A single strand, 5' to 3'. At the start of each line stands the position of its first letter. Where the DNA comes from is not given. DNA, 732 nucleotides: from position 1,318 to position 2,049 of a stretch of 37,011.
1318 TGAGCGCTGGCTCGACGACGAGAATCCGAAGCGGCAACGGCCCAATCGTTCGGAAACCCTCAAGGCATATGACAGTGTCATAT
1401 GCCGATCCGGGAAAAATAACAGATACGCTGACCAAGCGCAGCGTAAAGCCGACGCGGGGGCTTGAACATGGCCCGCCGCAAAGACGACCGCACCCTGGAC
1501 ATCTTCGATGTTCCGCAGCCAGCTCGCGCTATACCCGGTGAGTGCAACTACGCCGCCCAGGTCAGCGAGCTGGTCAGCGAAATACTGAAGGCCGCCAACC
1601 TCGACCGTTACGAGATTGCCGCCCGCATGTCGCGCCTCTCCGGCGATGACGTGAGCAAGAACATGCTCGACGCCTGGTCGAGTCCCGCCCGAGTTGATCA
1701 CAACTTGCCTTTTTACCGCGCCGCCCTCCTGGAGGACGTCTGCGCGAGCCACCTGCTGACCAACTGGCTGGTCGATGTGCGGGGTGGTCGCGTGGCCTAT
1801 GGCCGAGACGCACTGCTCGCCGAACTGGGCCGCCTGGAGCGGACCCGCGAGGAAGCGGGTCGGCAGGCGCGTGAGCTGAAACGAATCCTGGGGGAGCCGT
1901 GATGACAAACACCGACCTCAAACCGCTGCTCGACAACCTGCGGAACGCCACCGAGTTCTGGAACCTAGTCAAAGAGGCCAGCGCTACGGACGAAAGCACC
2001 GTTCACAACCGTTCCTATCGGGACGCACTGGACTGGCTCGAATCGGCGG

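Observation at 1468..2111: Two small early proteins (144 aa and 69 aa) between ner and transposase A: candidate host-takeover factors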

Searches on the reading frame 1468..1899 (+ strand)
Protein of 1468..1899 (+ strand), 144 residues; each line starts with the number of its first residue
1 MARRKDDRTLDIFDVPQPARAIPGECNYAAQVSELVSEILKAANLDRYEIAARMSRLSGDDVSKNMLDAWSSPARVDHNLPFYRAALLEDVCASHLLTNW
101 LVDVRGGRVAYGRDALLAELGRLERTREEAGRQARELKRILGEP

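Call 3: search_protein_families(library=pfam, proteins=[window:1468-1899:+], max_evalue=1)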
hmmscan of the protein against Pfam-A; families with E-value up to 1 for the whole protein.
window:1468-1899:+ (144 aa): 0 families

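Call 4: search_protein_families(library=phrogs, proteins=[window:1468-1899:+], max_evalue=1)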
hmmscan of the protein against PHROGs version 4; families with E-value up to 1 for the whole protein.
window:1468-1899:+ (144 aa): 2 families
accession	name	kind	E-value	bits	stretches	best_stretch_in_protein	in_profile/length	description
phrog_2345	-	transcription regulation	1.2e-61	207.6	1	2-143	1-144/146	transcriptional regulator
phrog_101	-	transcription regulation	1e-05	26.4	1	35-136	26-125/203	CII-like transcriptional activator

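Call 12: search_solved_structures(query=window:1468-1899:+, max_evalue=1, show_alignments=2)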
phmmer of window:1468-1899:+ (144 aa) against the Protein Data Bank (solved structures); distinct sequences matched with E-value up to 1: 0.

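Call 19: search_protein_families(library=ncbifam, proteins=[window:1468-1899:+], max_evalue=1)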
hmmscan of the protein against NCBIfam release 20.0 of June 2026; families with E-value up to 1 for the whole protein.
window:1468-1899:+ (144 aa): 0 families

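Call 24: find_homologous_proteins(query=window:1468-1899:+, max_evalue=0.001)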
Query window:1468-1899:+ (144 aa): 347 proteins with E <= 0.001 among 476 candidates; the best 120 are listed.
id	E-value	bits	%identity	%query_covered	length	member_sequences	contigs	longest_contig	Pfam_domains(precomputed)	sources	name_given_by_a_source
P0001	1.9e-86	305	100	99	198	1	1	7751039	-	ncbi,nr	ncbi:hypothetical protein LE197_11675 [Pseudomonas sp. PS1(2021)]|nr:hypothetical protein LE197_1167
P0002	7.7e-86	303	99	99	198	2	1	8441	-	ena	-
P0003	5.0e-85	301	97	100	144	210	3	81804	-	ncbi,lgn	ncbi:TPA: hypothetical protein ACRNDU_005073 [Pseudomonas aeruginosa]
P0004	5.8e-81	288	94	100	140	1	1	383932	-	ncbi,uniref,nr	ncbi:hypothetical protein [Pseudomonas aeruginosa]|uniref:hypothetical protein n=1 Tax=Pseudomonas a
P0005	2.0e-75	270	86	99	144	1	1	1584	-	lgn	-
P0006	2.9e-75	269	86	99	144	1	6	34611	-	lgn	-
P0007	7.4e-75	268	85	100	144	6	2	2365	-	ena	-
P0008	7.9e-75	268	85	99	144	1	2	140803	-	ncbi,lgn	ncbi:TPA: hypothetical protein ACWMLF_004695 [Pseudomonas aeruginosa]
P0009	6.6e-72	258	82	99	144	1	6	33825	-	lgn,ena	-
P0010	8.6e-71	255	83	99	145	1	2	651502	-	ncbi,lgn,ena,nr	ncbi:hypothetical protein HX889_24220 [Pseudomonas reactans]|nr:hypothetical protein [Pseudomonas re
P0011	9.3e-71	255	83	99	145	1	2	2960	-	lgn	-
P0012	1.3e-70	254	80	99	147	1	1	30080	-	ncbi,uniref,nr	ncbi:hypothetical protein QO207_29450 [Pseudomonas sp. CAN2814]|uniref:hypothetical protein n=1 Tax=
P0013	1.4e-70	254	80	99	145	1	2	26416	-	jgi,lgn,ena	jgi:hypothetical protein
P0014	1.7e-70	254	83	99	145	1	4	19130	-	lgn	-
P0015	2.3e-70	253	82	99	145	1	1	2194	-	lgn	-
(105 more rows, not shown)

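Call 34: predict_structure(alignment_id=A3)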
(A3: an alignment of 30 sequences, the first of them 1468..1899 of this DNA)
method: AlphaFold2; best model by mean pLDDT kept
length: 144 residues; sequences in the alignment: 30
mean_pLDDT: 72.9   pTM: 0.59
mean pLDDT of the five models: 72.9, 69.1, 59.4, 50.6, 46.0
residues with pLDDT >= 90: 12; 70-90: 83; 50-70: 24; < 50: 25
segments of 3 or more residues with pLDDT < 50: 1-18, 20-24
pLDDT, mean of each block of 10 residues (from residue 1): 42 47 55 81 86 84 78 59 75 85 72 79 91 91 67
secondary structure, 60 per line:
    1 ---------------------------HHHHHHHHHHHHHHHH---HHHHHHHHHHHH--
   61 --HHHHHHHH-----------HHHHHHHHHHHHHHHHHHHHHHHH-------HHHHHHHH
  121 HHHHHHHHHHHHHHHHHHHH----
elements in order: H28-43 H47-58 H63-70 H82-105 H113-140

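Call 39: search_protein_representatives(protein=window:1468-1899:+)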
Query: 144 residues. Proteins with E-value up to 0.001 (for the whole library): 443; up to 1e-10: 122; up to 1e-30: 4. The best 150 are listed.
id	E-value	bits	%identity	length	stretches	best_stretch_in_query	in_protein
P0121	6.5e-49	182.1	67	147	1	3-142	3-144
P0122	1.2e-45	171.5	96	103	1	5-88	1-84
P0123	6.5e-38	146.5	52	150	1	5-143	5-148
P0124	3.1e-37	144.3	51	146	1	3-142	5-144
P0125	2.0e-29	119.0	50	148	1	1-139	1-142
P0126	4.2e-29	117.9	42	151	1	3-143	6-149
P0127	1.1e-27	113.4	39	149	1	2-141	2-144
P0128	1.2e-27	113.2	40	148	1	1-142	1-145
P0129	1.5e-26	109.7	43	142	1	4-138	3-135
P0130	1.7e-26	109.5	47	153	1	2-139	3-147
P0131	2.1e-26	109.2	46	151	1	9-140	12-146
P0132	2.1e-26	109.2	46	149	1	1-142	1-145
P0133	4.0e-26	108.3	50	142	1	5-129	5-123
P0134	1.1e-25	106.9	45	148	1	19-140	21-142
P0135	5.4e-25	104.6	44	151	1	6-140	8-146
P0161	4.1e-19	85.6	34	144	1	2-142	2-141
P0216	1.9e-12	64.0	30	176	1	9-138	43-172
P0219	2.7e-12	63.5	30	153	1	9-141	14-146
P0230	1.9e-11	60.8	29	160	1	4-140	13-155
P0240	6.2e-11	59.1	28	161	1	23-138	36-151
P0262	1.1e-09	55.0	29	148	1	22-141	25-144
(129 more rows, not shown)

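Call 42: search_solved_structures(query=A4, max_evalue=10, show_alignments=3)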
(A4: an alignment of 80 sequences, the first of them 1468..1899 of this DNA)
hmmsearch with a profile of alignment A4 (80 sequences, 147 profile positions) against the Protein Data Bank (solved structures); distinct sequences matched with E-value up to 10: 6.
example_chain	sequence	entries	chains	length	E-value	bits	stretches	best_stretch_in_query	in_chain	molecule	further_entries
9tls_A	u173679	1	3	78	1.1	12.4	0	117-141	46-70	Sc-apCC-2-KLHL20-3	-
8fl2_NV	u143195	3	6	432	1.1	12.4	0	103-137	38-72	WD repeat-containing protein 18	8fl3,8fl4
9dum_A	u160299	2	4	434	1.1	12.4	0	103-137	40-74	WD repeat-containing protein 18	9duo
7uwf_A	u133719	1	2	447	1.2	12.2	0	103-137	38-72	WD repeat-containing protein 18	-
5fv8_A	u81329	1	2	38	1.8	11.7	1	116-145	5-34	FOSW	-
2lq4_p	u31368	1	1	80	2.3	11.3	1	108-144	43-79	Lysophosphatidic acid receptor 1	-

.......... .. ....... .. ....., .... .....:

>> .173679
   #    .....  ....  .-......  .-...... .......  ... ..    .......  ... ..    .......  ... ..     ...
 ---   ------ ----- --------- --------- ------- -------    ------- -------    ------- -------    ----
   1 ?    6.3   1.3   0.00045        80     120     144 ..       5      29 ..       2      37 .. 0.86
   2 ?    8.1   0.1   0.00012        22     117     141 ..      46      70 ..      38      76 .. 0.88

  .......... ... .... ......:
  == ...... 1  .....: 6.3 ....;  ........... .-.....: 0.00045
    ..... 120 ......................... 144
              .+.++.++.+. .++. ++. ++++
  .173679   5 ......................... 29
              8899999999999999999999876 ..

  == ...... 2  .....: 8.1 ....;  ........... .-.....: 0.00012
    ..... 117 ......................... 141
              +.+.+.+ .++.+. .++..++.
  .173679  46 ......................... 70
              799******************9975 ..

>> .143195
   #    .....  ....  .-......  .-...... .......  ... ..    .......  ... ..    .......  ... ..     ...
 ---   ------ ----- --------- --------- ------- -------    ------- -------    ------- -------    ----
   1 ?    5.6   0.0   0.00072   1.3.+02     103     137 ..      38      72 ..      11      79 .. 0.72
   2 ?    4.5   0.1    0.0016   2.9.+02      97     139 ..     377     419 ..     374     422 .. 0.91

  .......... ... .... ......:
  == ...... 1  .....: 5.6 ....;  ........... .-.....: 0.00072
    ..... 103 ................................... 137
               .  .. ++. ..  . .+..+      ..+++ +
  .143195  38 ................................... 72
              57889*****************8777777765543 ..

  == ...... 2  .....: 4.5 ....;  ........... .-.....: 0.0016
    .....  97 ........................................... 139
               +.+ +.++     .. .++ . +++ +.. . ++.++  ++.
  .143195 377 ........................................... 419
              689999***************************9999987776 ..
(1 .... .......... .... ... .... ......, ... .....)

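Call 43: search_protein_families(library=pfam, alignment_id=A4, max_evalue=0.01)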
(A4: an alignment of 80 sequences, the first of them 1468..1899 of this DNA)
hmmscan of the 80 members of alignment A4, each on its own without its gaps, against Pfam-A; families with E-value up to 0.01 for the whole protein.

A. member 1, window:1468-1899:+ (144 aa): 0 families

B. families by the number of members that match (of 80 scanned): 7 families
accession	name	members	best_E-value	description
PF06892.16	Phage_CP76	4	6.2e-05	Phage regulatory protein CII (CP76)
PF18506.7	RelB-like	1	0.00046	RelB Antitoxin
PF13524.12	Glyco_trans_1_2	1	0.0024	Glycosyl transferase-like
PF05589.17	DUF768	1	0.0029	Protein of unknown function (DUF768)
PF16888.10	YwqH-like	1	0.0036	YwqH-like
PF07506.17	RepB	1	0.0048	RepB plasmid partitioning protein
PF12682.12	Flavodoxin_4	1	0.0049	Flavodoxin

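Call 49: search_protein_families(library=phrogs, alignment_id=A4, max_evalue=0.001)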
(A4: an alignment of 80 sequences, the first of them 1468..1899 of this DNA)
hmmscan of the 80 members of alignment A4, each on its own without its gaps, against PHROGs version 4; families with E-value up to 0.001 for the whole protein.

A. member 1, window:1468-1899:+ (144 aa): 2 families
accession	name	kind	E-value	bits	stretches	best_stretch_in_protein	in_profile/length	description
phrog_2345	-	transcription regulation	1.2e-61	207.6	1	2-143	1-144/146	transcriptional regulator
phrog_101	-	transcription regulation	1e-05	26.4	1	35-136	26-125/203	CII-like transcriptional activator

B. families by the number of members that match (of 80 scanned): 2 families
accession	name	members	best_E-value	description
phrog_2345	-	80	1.2e-61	transcriptional regulator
phrog_101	-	28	1.3e-09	CII-like transcriptional activator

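Call 62: find_related_loci(query=P0127, collection=viral_contigs, flank=4000)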
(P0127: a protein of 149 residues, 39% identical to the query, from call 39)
Query P0127 (149 aa) in viral_contigs; peptide patterns used: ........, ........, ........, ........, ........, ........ (x = any residue, [..] = any of these).
9 stretches matched a pattern, but none encodes a relative of the query by tblastn (E <= 1e-3).

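Call 63: find_related_loci(query=P0130, collection=viral_contigs, flank=4000)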
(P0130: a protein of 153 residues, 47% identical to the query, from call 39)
Query P0130 (153 aa) in viral_contigs; peptide patterns used: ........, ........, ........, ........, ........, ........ (x = any residue, [..] = any of these).
6 stretches matched a pattern; 2 encode a relative of the query (tblastn E <= 1e-3); 2 distinct loci.
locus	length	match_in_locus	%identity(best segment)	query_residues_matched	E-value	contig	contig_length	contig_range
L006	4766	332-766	57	5-150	8e-50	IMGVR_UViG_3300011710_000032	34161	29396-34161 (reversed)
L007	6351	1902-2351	56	1-150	3e-48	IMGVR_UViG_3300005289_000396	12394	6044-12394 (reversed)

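Call 65: find_related_loci(query=A3, collection=viral_contigs, flank=3000)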
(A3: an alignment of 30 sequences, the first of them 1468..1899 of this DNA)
Query A3 (144 aa) in viral_contigs; peptide patterns used: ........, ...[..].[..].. (x = any residue, [..] = any of these).
164 stretches matched a pattern; 139 encode a relative of the query (tblastn E <= 1e-3); the best 80 are kept; 80 distinct loci.
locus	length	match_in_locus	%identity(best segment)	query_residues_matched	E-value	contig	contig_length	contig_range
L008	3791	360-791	100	1-144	7e-94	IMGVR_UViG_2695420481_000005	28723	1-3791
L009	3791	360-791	100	1-144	7e-94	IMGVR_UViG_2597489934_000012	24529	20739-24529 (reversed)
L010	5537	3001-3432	99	1-144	3e-93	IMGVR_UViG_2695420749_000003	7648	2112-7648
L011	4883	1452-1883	99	1-144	3e-93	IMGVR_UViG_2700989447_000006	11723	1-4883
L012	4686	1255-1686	99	1-144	3e-93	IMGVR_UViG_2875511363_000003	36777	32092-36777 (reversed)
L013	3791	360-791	99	1-144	3e-93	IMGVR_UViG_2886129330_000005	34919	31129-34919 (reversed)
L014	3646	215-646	99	1-144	2e-93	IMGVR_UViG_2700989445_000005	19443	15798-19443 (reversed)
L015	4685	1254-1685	97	1-144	1e-91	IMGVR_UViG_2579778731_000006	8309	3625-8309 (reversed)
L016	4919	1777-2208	97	1-144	1e-91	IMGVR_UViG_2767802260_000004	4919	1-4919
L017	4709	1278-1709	97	1-144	6e-91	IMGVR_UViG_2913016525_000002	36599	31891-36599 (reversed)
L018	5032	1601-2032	97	1-144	6e-91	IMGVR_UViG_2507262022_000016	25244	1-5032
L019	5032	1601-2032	97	1-144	6e-91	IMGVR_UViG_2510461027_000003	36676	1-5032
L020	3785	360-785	94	1-142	5e-88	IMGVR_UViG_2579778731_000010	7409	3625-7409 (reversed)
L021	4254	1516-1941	94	1-142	7e-88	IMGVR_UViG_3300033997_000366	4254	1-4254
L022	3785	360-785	94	1-142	7e-88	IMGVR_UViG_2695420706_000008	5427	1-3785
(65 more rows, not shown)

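Call 72: predict_structure(alignment_id=A4)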
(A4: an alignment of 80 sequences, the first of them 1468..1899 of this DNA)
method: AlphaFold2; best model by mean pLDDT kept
length: 144 residues; sequences in the alignment: 80
mean_pLDDT: 94.1   pTM: 0.80
mean pLDDT of the five models: 94.1, 93.9, 93.1, 92.6, 92.4
residues with pLDDT >= 90: 117; 70-90: 25; 50-70: 2; < 50: 0
segments of 3 or more residues with pLDDT < 50: none
pLDDT, mean of each block of 10 residues (from residue 1): 75 86 88 98 98 98 99 96 98 98 96 97 97 97 89
secondary structure, 60 per line:
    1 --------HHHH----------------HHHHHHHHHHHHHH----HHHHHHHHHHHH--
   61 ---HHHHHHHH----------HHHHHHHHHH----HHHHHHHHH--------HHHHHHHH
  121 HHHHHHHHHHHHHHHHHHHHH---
elements in order: H9-12 H29-42 H47-58 H64-71 H82-91 H96-104 H113-141

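Call 82: find_encoding_contigs(protein=P0240, flank=5000, max_places=3)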
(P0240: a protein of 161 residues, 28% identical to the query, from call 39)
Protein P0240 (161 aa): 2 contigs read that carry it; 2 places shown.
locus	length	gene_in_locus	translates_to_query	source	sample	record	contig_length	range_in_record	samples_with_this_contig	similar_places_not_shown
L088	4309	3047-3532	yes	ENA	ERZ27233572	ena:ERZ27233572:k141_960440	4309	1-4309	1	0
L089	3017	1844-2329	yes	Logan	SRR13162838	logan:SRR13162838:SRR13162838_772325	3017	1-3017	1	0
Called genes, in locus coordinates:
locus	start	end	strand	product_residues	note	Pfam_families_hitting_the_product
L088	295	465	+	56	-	-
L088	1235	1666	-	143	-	-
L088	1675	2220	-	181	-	PF04233:Phage_Mu_F (weak)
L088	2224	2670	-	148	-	PF07022:Phage_CI_repr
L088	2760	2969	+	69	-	PF13384:HTH_23 (faint), PF13560:HTH_31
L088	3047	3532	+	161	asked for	-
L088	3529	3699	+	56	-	-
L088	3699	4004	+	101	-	PF25213:HVO_A0261_N (faint)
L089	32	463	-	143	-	-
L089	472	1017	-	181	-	PF04233:Phage_Mu_F (weak)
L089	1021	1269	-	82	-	-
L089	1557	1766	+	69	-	PF13384:HTH_23 (faint), PF13560:HTH_31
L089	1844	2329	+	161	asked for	-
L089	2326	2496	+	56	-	-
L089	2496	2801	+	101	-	PF25213:HVO_A0261_N (faint)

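Call 83: find_encoding_contigs(protein=P0230, flank=5000, max_places=3)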
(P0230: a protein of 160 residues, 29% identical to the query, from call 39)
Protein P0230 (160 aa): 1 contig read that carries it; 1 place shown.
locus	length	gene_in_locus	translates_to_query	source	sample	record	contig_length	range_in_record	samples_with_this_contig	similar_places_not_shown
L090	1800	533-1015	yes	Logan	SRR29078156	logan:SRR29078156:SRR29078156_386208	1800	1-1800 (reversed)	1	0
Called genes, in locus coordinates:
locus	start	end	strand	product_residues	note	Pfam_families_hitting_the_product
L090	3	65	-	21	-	?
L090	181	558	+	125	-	PF13693:HTH_35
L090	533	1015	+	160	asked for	-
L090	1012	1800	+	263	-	?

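Call 84: find_encoding_contigs(protein=P0216, flank=6000, max_places=2)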
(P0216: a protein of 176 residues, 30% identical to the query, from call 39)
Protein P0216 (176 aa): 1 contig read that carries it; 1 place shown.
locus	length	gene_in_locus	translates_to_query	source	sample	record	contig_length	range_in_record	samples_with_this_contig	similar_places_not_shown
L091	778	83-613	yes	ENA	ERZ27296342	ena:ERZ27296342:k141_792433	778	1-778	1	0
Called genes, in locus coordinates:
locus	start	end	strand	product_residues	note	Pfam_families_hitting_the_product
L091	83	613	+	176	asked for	-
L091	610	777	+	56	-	?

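Call 85: find_encoding_contigs(protein=P0262, flank=6000, max_places=2)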
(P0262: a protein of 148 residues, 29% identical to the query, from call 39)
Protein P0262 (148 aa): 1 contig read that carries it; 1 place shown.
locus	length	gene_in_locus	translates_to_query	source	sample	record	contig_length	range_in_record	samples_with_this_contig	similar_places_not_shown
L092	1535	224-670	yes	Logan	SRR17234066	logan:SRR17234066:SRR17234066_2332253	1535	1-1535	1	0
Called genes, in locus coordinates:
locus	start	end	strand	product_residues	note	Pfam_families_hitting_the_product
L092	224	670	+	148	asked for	-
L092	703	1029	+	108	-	-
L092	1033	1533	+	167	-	?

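Call 86: find_encoding_contigs(protein=P0219, flank=6000, max_places=2)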
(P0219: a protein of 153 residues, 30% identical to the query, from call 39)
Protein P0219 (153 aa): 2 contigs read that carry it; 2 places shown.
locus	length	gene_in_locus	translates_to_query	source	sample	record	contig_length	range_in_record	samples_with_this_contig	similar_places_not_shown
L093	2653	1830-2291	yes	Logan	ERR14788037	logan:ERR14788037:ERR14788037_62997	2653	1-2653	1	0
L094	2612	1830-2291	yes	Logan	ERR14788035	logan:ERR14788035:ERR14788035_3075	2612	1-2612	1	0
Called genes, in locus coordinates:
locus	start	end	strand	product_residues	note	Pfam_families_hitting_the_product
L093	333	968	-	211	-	-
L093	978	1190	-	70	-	-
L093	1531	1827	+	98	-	-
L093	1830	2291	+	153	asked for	-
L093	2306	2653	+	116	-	?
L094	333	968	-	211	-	-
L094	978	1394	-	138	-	PF12844:HTH_19 (faint)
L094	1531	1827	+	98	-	-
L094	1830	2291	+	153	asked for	-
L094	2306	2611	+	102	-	?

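Call 87: find_encoding_contigs(protein=P0161, flank=6000, max_places=2)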
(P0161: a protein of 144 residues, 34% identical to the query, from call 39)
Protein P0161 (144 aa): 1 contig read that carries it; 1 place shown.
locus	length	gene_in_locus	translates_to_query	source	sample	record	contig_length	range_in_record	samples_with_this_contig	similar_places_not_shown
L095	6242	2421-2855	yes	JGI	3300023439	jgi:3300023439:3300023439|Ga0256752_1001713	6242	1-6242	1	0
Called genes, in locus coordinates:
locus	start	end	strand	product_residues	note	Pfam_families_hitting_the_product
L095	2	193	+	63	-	?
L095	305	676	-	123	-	-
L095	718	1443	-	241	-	-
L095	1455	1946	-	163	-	PF12844:HTH_19 (weak)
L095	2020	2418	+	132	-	PF13693:HTH_35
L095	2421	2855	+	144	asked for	-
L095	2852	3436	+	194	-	PF02316:HTH_Tnp_Mu_1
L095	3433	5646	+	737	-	PF02316:HTH_Tnp_Mu_1, PF00665:rve, PF09299:Mu-transpos_C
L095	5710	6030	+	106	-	PF13401:AAA_22 (weak)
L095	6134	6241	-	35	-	?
